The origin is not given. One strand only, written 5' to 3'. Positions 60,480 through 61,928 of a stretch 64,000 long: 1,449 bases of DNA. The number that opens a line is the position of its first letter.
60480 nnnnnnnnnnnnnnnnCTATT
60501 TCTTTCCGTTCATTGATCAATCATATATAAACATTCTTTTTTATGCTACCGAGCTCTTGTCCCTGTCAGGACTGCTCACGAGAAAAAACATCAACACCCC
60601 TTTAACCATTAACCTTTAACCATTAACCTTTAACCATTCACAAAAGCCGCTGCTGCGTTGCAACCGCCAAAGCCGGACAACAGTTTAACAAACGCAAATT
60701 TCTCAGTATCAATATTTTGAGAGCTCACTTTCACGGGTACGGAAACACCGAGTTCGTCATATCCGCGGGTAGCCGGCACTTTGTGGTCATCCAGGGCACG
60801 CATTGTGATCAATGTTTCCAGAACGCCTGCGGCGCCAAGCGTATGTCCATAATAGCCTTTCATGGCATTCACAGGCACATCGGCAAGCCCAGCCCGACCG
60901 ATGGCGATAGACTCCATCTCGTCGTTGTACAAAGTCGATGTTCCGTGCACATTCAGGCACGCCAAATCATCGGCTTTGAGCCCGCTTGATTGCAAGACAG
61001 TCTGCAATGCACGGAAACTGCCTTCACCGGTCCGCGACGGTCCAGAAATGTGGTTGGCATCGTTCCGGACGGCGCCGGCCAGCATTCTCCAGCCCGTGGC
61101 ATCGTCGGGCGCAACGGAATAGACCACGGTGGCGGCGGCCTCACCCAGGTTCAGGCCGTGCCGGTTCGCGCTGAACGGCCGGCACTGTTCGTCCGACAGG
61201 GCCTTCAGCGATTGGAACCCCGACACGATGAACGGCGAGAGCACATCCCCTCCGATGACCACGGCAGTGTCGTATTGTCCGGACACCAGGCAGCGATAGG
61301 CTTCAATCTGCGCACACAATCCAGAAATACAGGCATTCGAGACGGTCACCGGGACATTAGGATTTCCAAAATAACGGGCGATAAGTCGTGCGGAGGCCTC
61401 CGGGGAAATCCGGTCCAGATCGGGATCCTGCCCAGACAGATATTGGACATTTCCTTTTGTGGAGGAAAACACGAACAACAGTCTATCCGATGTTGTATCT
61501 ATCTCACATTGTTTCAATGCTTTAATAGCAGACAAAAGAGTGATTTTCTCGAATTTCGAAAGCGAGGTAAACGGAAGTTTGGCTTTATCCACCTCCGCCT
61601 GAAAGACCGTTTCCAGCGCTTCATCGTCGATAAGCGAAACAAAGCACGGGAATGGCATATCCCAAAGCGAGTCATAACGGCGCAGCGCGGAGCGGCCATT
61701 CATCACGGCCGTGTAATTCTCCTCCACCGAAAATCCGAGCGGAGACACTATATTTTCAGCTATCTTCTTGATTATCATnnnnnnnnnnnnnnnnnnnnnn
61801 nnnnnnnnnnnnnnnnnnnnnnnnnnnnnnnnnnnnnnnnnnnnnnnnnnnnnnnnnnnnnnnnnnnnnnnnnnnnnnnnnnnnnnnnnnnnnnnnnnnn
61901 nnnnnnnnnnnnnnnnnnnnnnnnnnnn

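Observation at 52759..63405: Candidate envelope-lipid biosynthesis and export system: ACP / LpxL-type acyltransferase / dehydratase / KS operon plus half-KS, with an MMPL-PlsC fusion, split around lptD-like and amidase genes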

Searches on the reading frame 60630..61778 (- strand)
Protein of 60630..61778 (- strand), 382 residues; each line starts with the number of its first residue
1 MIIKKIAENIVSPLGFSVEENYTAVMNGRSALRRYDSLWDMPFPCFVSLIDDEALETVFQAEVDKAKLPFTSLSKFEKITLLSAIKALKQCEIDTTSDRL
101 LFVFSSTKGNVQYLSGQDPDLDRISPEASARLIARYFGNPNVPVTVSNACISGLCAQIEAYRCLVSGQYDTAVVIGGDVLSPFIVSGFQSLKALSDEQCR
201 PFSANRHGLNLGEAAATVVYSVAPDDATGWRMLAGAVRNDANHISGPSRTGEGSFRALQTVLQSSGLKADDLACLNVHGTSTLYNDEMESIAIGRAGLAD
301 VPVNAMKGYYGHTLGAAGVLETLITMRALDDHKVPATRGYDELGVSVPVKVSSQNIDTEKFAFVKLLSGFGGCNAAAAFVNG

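Call 3: search_protein_families(library=pfam, proteins=[window:60630-61778:-], max_evalue=0.01)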
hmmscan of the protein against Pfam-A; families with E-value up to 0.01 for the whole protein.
window:60630-61778:- (382 aa): 2 families
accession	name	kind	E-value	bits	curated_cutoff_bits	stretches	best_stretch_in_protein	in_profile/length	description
PF02801.28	Ketoacyl-synt_C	-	1.2e-19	70.9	20.8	1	236-340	8-118/119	Beta-ketoacyl synthase, C-terminal domain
PF00109.32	ketoacyl-synt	-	3.7e-13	50.1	20.8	1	11-219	12-245/252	Beta-ketoacyl synthase, N-terminal domain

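Call 4: search_protein_families(library=ncbifam, proteins=[window:60630-61778:-], max_evalue=0.01)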
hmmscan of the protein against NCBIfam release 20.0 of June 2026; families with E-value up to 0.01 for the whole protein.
window:60630-61778:- (382 aa): 26 families (the best 25 are shown)
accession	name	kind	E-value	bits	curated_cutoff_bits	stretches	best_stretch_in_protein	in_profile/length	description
NF006618.0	PRK09185.1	subfamily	1.1e-54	186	407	1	126-377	137-388/394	beta-ketoacyl-ACP synthase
NF058662.1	cispenta_AmcF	equivalog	2.6e-44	151.7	325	1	54-379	39-367/369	cispentacin biosynthesis acyltransferase subunit AmcF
TIGR03150.1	fabF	equivalog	2.9e-44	151.4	493.75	1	10-379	10-406/407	beta-ketoacyl-ACP synthase II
NF005589.0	PRK07314.1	subfamily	5.8e-42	143.9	387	1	9-379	12-409/413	beta-ketoacyl-ACP synthase II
NF004618.0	PRK05952.1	equivalog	2.5e-39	135.3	455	1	10-379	11-380/384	beta-ketoacyl-ACP synthase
NF004970.0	PRK06333.1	subfamily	2.1e-34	119.1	525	1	144-379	167-419/424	beta-ketoacyl-ACP synthase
NF006274.0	PRK08439.1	equivalog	4.4e-32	111.3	621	1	144-351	156-374/406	beta-ketoacyl-ACP synthase II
NF005916.1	PRK07910.1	equivalog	8.5e-31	107.3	560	1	144-379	165-415/418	KasA/KasB family beta-ketoacyl-ACP synthase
NF005490.0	PRK07103.1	equivalog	2.2e-30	106.1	445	1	137-377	156-408/414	polyketide beta-ketoacyl:acyl carrier protein synthase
NF005076.0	PRK06501.1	equivalog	1.5e-29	103.2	629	1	131-376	156-417/425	beta-ketoacyl-ACP synthase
NF006587.0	PRK09116.1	equivalog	9.1e-27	93.8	470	1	126-337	140-360/408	beta-ketoacyl-ACP synthase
NF006434.0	PRK08722.1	equivalog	1.7e-25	89.8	759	1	135-379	151-411/414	beta-ketoacyl-ACP synthase II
NF053555.1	prodigi_MBC_PigJ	equivalog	6.5e-15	54.5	900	1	129-350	492-717/759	prodigiosin MBC biosynthesis protein PigJ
NF005935.0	PRK07967.1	equivalog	2.8e-14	52.8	630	1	127-377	140-399/406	beta-ketoacyl-ACP synthase I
NF045894.1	PKS_plus_SDR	equivalog_domain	1.2e-13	49.6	1740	1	143-352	166-388/1515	type I polyketide synthase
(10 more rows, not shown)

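Call 5: find_encoding_contigs(protein=window:60630-61778:-, flank=10000, max_places=6)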
Protein window:60630-61778:- (382 aa): 1 contig read that carries it; 1 place shown.
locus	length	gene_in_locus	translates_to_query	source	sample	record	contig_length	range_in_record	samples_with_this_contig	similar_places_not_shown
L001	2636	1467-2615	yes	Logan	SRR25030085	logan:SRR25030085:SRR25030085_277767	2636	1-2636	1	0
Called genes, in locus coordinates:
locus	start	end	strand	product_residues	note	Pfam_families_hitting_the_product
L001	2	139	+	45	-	?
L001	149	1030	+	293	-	PF03279:Lip_A_acyltrans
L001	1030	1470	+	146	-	PF22817:ApeP-like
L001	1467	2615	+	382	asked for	PF00109:ketoacyl-synt, PF02801:Ketoacyl-synt_C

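Call 8: find_homologous_proteins(query=window:60630-61778:-, max_evalue=1e-10)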
Query window:60630-61778:- (382 aa): 8000 proteins with E <= 1e-10 among 8000 candidates; the best 120 are listed.
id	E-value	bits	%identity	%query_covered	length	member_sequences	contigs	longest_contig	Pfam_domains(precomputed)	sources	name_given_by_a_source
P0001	1.2e-246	836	98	100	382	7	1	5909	PF00109.33,PF02801.29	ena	-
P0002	5.7e-217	738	85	100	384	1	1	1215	PF00109.33,PF02801.29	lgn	-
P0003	7.0e-201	685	79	100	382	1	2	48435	PF00109.33,PF02801.29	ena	-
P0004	9.4e-200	681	79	100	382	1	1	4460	PF00109.33,PF02801.29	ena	-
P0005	7.3e-199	678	81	98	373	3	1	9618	PF00109.33,PF02801.29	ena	-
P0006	1.0e-198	678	81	98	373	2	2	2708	PF00109.33,PF02801.29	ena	-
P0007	2.6e-196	670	77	99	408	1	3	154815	PF00109.33,PF02801.29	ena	-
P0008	8.6e-193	658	76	99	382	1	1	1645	PF00109.33,PF02801.29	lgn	-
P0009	8.4e-192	655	76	99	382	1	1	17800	PF00109.33,PF02801.29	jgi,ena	-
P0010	4.0e-191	653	76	100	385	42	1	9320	PF00109.33,PF02801.29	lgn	-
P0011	1.5e-190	651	76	100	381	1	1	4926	PF00109.33,PF02801.29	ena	-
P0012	2.1e-190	651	77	100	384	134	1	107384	PF00109.33,PF02801.29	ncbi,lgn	-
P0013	5.9e-190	649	75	99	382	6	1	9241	PF00109.33,PF02801.29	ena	-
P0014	1.2e-189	648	76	100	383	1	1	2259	PF00109.33,PF02801.29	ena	-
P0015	1.2e-189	648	76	100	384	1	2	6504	PF00109.33,PF02801.29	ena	-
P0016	2.1e-189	647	76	100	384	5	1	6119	PF00109.33,PF02801.29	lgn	-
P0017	3.3e-189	647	76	100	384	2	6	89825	PF00109.33,PF02801.29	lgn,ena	-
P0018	3.9e-189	646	76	100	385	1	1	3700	PF00109.33,PF02801.29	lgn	-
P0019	4.4e-189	646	75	100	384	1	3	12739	PF00109.33,PF02801.29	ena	-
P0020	1.2e-188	645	75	100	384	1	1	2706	PF00109.33,PF02801.29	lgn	-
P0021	1.5e-188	644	75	100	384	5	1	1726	PF00109.33,PF02801.29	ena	-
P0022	3.0e-188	643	75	100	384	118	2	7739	PF00109.33,PF02801.29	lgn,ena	-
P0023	3.1e-188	643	75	100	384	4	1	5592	PF00109.33,PF02801.29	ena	-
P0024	6.5e-188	642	76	100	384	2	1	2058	PF00109.33,PF02801.29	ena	-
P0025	1.0e-187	642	75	100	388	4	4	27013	PF00109.33,PF02801.29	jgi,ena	jgi:3-oxoacyl-[acyl-carrier-protein] synthase-1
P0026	1.1e-187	642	75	100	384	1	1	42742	PF00109.33,PF02801.29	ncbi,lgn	-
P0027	1.2e-187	642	77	98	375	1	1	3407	PF00109.33,PF02801.29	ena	-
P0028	1.3e-187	641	74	99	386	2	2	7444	PF00109.33,PF02801.29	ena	-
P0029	1.5e-187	641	75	100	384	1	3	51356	PF00109.33,PF02801.29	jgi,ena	jgi:3-oxoacyl-[acyl-carrier-protein] synthase-1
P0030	2.4e-187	641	76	100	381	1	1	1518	PF00109.33,PF02801.29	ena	-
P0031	3.0e-187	640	75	100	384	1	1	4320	PF00109.33,PF02801.29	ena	-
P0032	7.1e-187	639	73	100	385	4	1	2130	PF00109.33,PF02801.29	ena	-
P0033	7.9e-187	639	77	97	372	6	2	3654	PF00109.33,PF02801.29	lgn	-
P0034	9.0e-187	639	76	99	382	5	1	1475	PF00109.33,PF02801.29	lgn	-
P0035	1.3e-186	638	75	99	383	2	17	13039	PF00109.33,PF02801.29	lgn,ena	-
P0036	1.6e-186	638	77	99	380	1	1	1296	PF00109.33,PF02801.29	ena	-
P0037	1.6e-186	638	77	98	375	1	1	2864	PF00109.33,PF02801.29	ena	-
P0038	1.6e-186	638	76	99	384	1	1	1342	PF00109.33,PF02801.29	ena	-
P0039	2.6e-186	637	74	100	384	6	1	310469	PF00109.33,PF02801.29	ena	-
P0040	3.7e-186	637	75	100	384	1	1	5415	PF00109.33,PF02801.29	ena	-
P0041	3.7e-186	637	75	100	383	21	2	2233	PF00109.33,PF02801.29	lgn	-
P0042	7.2e-186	636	75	100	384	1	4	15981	PF00109.33,PF02801.29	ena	-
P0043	7.2e-186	636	75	100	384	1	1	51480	PF00109.33,PF02801.29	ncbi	-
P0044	8.3e-186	635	74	99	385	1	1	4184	PF00109.33,PF02801.29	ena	-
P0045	8.8e-186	635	76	99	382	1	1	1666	PF00109.33,PF02801.29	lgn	-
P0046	9.0e-186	635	76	99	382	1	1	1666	PF00109.33,PF02801.29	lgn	-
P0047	1.2e-185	635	75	99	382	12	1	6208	PF00109.33,PF02801.29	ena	-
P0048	1.9e-185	634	74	100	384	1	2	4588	PF00109.33,PF02801.29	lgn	-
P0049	2.3e-185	634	74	99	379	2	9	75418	PF00109.33,PF02801.29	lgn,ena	-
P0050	2.6e-185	634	73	100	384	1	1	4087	PF00109.33,PF02801.29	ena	-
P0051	3.1e-185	634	74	99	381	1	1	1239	PF00109.33,PF02801.29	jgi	-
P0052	3.9e-185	633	75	100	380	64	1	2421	PF00109.33,PF02801.29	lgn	-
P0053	5.1e-185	633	74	100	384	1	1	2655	PF00109.33,PF02801.29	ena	-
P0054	8.2e-185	632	74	100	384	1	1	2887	PF00109.33,PF02801.29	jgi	-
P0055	9.2e-185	632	75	99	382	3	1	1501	PF00109.33,PF02801.29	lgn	-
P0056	9.3e-185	632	74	100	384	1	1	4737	PF00109.33,PF02801.29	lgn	-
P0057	1.2e-184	632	76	99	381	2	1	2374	PF00109.33,PF02801.29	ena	-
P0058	2.2e-184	631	74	100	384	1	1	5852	PF00109.33,PF02801.29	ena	-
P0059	3.5e-184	630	73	100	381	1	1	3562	PF00109.33,PF02801.29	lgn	-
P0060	4.5e-184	630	74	99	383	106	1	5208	PF00109.33,PF02801.29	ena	-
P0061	6.6e-184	629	74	100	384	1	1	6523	PF00109.33,PF02801.29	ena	-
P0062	7.2e-184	629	75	100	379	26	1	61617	PF00109.33,PF02801.29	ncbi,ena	-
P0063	7.9e-184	629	74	99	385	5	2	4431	PF00109.33,PF02801.29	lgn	-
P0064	8.5e-184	629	75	100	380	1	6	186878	PF00109.33,PF02801.29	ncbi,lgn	-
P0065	8.9e-184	629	74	99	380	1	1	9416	PF00109.33,PF02801.29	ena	-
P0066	9.3e-184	629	74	99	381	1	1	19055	PF00109.33,PF02801.29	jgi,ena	-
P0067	1.5e-183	628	73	100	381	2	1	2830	PF00109.33,PF02801.29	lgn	-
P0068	2.0e-183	628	75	100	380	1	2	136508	PF00109.33,PF02801.29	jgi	jgi:3-oxoacyl-[acyl-carrier-protein] synthase-1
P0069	5.0e-183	626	74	100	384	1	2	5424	PF00109.33,PF02801.29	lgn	-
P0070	5.7e-183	626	74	100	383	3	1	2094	PF00109.33,PF02801.29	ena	-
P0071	5.9e-183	626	73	100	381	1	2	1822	PF00109.33,PF02801.29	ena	-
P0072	6.8e-183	626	73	100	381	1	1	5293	PF00109.33,PF02801.29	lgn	-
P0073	7.8e-183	626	73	99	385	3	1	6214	PF00109.33,PF02801.29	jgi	jgi:3-oxoacyl-[acyl-carrier-protein] synthase-1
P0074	8.4e-183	626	75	98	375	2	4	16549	PF00109.33,PF02801.29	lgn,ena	-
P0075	9.5e-183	625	73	100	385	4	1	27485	PF00109.33,PF02801.29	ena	-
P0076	1.0e-182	625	74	99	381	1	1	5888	PF00109.33,PF02801.29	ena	-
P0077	1.3e-182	625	73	99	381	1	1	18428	PF00109.33,PF02801.29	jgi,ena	-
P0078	1.3e-182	625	73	99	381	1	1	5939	PF00109.33,PF02801.29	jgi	jgi:3-oxoacyl-[acyl-carrier-protein] synthase-1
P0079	1.6e-182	625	73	100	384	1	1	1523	PF00109.33,PF02801.29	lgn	-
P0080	1.7e-182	625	73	100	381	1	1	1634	PF00109.33,PF02801.29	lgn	-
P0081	1.8e-182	624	73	100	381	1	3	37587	PF00109.33,PF02801.29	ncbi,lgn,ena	-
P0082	1.8e-182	624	74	99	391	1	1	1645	PF00109.33,PF02801.29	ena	-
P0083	2.2e-182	624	74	100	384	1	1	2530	PF00109.33,PF02801.29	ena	-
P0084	2.3e-182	624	74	100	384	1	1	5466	PF00109.33,PF02801.29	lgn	-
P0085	2.4e-182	624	73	100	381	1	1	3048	PF00109.33,PF02801.29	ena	-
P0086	2.5e-182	624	73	100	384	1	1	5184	PF00109.33,PF02801.29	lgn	-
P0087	3.2e-182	624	73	100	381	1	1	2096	PF00109.33,PF02801.29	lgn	-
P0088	3.5e-182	624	73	100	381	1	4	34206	PF00109.33,PF02801.29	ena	-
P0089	3.8e-182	623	73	100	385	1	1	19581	PF00109.33,PF02801.29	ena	-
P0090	4.6e-182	623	73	100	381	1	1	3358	PF00109.33,PF02801.29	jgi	jgi:3-oxoacyl-[acyl-carrier-protein] synthase-1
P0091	4.7e-182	623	72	100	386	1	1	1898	PF00109.33,PF02801.29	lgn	-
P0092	5.2e-182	623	75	98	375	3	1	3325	PF00109.33,PF02801.29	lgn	-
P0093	5.9e-182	623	73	100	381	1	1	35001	PF00109.33,PF02801.29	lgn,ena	-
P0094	6.1e-182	623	74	100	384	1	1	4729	PF00109.33,PF02801.29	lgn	-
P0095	6.3e-182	623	73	100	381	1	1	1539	PF00109.33,PF02801.29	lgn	-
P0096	9.9e-182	622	73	100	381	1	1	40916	PF00109.33,PF02801.29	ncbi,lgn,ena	-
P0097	1.0e-181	622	73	100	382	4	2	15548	PF00109.33,PF02801.29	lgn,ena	-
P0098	1.0e-181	622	73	100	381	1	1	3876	PF00109.33,PF02801.29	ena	-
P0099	1.1e-181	622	73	100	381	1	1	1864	PF00109.33,PF02801.29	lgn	-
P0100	1.3e-181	622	75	96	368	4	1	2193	PF00109.33,PF02801.29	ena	-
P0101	1.9e-181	621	73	100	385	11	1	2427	PF00109.33,PF02801.29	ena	-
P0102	2.2e-181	621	73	100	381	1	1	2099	PF00109.33,PF02801.29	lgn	-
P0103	2.2e-181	621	73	100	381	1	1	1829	PF00109.33,PF02801.29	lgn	-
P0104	2.4e-181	621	73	99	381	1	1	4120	PF00109.33,PF02801.29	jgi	jgi:3-oxoacyl-[acyl-carrier-protein] synthase-1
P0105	3.0e-181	620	74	98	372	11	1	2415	PF00109.33,PF02801.29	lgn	-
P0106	3.1e-181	620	74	98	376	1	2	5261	PF00109.33,PF02801.29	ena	-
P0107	3.2e-181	620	73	100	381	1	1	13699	PF00109.33,PF02801.29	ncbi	-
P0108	3.8e-181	620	73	99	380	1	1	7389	PF00109.33,PF02801.29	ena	-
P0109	1.9e-180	618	74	100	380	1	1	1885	PF00109.33,PF02801.29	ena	-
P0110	4.8e-180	617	74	97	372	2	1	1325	PF00109.33,PF02801.29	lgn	-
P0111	8.1e-180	616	72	100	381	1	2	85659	PF00109.33,PF02801.29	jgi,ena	-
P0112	1.8e-179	615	75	97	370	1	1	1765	PF00109.33,PF02801.29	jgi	jgi:3-oxoacyl-[acyl-carrier-protein] synthase-1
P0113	2.1e-178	611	71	99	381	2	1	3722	PF00109.33,PF02801.29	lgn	-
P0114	3.0e-178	611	73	100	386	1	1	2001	PF00109.33,PF02801.29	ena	-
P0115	1.1e-177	609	71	99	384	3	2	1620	PF00109.33,PF02801.29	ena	-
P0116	2.0e-177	608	71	99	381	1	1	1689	PF00109.33,PF02801.29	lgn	-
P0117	5.0e-177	607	71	99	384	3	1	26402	PF00109.33,PF02801.29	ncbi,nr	ncbi:MAG: beta-ketoacyl synthase [Bacteroidales bacterium]|nr:beta-ketoacyl synthase [Bacteroidales 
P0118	3.8e-176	604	72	100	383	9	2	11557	PF00109.33,PF02801.29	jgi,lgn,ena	-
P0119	1.8e-175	601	69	99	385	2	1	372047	PF00109.33,PF02801.29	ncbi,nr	ncbi:MAG: beta-ketoacyl synthase [Bacteroidales bacterium]|nr:beta-ketoacyl synthase [Bacteroidales 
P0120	2.6e-174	598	70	100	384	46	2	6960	PF00109.33,PF02801.29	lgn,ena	-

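Call 10: search_solved_structures(query=window:60630-61778:-, max_evalue=0.00001)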
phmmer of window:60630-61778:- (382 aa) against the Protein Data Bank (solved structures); distinct sequences matched with E-value up to 0.00001: 118 (the best 60 are shown).
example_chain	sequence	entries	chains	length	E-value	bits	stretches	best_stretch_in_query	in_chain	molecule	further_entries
6qsp_A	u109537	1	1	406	3.4e-33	118.5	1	130-375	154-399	Beta-ketoacyl synthase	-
1ox0_A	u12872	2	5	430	4.3e-32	114.9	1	122-379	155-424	Beta ketoacyl-acyl carrier protein synthase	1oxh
2rjt_A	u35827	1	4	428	6.1e-31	111.1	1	121-379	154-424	Beta-ketoacyl-ACP synthase II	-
2alm_A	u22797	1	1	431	8.6e-31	110.6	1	122-379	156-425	3-oxoacyl-(acyl-carrier-protein) synthase II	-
7f28_B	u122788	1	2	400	1.4e-29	106.6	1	112-333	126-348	Putative 3-oxoacyl-[ACP] synthase FabV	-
8z5c_A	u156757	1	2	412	1.6e-29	106.4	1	140-379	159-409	3-oxoacyl-[acyl-carrier-protein] synthase 2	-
8z5d_A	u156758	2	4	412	1.2e-28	103.6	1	140-379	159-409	3-oxoacyl-[acyl-carrier-protein] synthase 2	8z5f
8z5e_A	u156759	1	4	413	1.2e-28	103.6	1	140-379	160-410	3-oxoacyl-[acyl-carrier-protein] synthase 2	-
4jrh_A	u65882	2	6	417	5.4e-26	94.8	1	133-379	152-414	3-oxoacyl-[acyl-carrier-protein] synthase 2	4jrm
9n50_A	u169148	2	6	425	5.6e-26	94.8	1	138-377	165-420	3-oxoacyl-[acyl-carrier-protein] synthase, mitochondrial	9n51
2iwy_A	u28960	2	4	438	6.1e-26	94.7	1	138-377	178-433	3-OXOACYL-[ACYL-CARRIER-PROTEIN] SYNTHASE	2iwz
2c9h_A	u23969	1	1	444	6.4e-26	94.6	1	138-377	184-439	MITOCHONDRIAL BETA-KETOACYL SYNTHASE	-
6p9k_A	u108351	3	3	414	6.5e-25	91.3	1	123-379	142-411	3-oxoacyl-ACP synthase | 3-oxoacyl-[acyl-carrier-protein] synthase 1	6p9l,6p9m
2wgd_A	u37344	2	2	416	6.6e-25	91.3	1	123-379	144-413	3-OXOACYL-[ACYL-CARRIER-PROTEIN] SYNTHASE 1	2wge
5ld8_A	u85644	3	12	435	7.5e-25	91.1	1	123-379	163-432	3-oxoacyl-[acyl-carrier-protein] synthase 1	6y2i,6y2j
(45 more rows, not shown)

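Call 16: find_related_loci(query=A1, collection=genome_contigs, flank=10000)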
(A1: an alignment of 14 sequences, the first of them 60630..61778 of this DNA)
Query A1 (382 aa) in genome_contigs; peptide patterns used: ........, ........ (x = any residue, [..] = any of these).
600 stretches matched a pattern (row limit reached: there are more); 595 encode a relative of the query (tblastn E <= 1e-3); the best 80 are kept; 80 distinct loci.
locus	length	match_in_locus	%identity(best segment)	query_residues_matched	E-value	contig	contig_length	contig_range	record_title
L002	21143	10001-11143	77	1-382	0e+0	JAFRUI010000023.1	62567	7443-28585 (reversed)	MAG: Bacteroidales bacterium isolate RGIG2805 Goat_Omasum-6__c907, whole genome shotgun sequence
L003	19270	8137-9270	75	1-382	0e+0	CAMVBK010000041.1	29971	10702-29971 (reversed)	MAG TPA_asm: uncultured Bacteroidales bacterium isolate SRR8387716_bin.108_metaWRAP_v1.3_MAG genome assembly, contig: ER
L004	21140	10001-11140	73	1-381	0e+0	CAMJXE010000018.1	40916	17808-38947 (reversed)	MAG: uncultured Bacteroidales bacterium isolate SRR12081301_bin.36_metaWRAP_v1.3_MAG genome assembly, contig: ERZ1228976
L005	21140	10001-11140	75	1-381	0e+0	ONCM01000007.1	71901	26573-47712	uncultured Bacteroidales bacterium isolate RUG182 genome assembly, contig: scaffold_49, whole genome shotgun sequence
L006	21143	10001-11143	70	1-381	0e+0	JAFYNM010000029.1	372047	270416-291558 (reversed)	MAG: Bacteroidales bacterium isolate RGIG7251 Water_buffalos_Cecum-3__c775026, whole genome shotgun sequence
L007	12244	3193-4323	54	2-382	4e-134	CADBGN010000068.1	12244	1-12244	MAG: uncultured Bacteroidia bacterium isolate RUG13948 genome assembly, contig: RUG13948_asm_68, whole genome shotgun se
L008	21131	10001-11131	55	2-382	6e-134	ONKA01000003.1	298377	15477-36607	uncultured Bacteroidales bacterium isolate RUG382 genome assembly, contig: scaffold_11, whole genome shotgun sequence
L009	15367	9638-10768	55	2-382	8e-133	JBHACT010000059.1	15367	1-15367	MAG: Candidatus Limimorpha sp. isolate Meta-D_MAG_95 Meta-D__185953, whole genome shotgun sequence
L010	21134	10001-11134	55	2-382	6e-133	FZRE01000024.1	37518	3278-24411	Prevotellaceae bacterium KH2P17 genome assembly, contig: Ga0066882_124, whole genome shotgun sequence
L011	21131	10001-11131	53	2-382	2e-132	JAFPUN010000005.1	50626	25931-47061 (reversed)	MAG: Bacteroidales bacterium isolate RGIG1487 Goat_Abomasum-1__c237, whole genome shotgun sequence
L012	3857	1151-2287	55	2-382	5e-135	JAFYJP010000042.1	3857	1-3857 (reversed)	MAG: Bacteroidales bacterium isolate RGIG7150 Water_buffalos_Abomasum-5__c199597, whole genome shotgun sequence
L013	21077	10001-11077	56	6-376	4e-131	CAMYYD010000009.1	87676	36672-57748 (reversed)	MAG TPA_asm: uncultured Bacteroidales bacterium isolate SRR10912534_bin.55_metaWRAP_v1.3_MAG genome assembly, contig: ER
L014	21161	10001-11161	55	3-382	8e-130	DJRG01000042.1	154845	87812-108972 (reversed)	MAG TPA_asm: Bacteroidales bacterium UBA6366 UBA6366_contig_198, whole genome shotgun sequence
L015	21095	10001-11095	54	6-382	3e-129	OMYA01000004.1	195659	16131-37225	uncultured Bacteroidales bacterium isolate RUG079 genome assembly, contig: scaffold_29, whole genome shotgun sequence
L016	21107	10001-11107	56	2-382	4e-129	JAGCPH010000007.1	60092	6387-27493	MAG: Bacteroidales bacterium isolate RGIG9999 Yak_Reticulum-4__c152283, whole genome shotgun sequence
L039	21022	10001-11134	51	8-379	3e-113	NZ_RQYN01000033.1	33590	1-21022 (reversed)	Tannerella forsythia strain OH1426_COT-023 scaffold_32, whole genome shotgun sequence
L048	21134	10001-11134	49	8-379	3e-109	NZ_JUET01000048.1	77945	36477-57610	Tannerella forsythia strain ATCC 43037 contig048, whole genome shotgun sequence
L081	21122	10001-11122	46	6-379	4e-101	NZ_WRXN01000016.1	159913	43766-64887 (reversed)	Chitinophaga tropicalis strain ysch24 NODE_16_length_159913_cov_24.837045, whole genome shotgun sequence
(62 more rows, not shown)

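Call 21: find_encoding_contigs(protein=P0001, flank=10000, max_places=3)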
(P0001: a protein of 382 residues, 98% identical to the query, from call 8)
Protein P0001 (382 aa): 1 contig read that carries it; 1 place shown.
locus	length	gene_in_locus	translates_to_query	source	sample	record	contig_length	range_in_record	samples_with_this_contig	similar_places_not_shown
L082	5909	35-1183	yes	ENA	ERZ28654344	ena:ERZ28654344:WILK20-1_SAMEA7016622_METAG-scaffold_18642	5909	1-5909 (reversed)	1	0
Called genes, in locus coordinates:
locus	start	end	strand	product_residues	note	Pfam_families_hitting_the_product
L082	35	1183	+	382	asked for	PF00109:ketoacyl-synt, PF02801:Ketoacyl-synt_C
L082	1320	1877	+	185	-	-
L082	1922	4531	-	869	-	PF19838:LptD_2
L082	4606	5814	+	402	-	PF01520:Amidase_3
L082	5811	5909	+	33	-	?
